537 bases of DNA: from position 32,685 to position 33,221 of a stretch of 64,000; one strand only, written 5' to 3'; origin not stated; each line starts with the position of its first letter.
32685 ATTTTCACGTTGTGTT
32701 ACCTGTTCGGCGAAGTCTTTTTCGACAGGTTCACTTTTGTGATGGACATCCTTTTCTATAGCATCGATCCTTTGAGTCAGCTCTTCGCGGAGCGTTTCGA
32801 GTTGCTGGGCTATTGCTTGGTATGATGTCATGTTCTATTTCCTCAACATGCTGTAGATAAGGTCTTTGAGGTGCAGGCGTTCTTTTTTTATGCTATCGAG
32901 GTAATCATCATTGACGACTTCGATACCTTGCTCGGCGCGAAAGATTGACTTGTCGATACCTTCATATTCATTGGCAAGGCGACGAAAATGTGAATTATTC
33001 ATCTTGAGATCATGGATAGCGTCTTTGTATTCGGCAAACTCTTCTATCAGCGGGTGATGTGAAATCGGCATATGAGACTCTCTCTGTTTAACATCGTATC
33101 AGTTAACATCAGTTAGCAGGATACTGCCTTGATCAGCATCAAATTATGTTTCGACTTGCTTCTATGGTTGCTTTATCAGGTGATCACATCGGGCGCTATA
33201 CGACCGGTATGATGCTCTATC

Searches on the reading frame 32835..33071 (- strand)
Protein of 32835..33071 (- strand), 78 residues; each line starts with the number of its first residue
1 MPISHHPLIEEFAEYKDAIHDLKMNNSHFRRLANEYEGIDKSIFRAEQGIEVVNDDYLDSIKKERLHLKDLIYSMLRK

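Call 60: search_protein_families(library=pfam, proteins=[window:32835-33071:-], max_evalue=0.00001)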
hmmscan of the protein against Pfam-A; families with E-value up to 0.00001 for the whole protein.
window:32835-33071:- (78 aa): 1 family
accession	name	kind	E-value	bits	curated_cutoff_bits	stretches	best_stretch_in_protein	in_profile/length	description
PF04325.18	DUF465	-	5.2e-13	49.2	25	1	29-76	1-48/48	Protein of unknown function (DUF465)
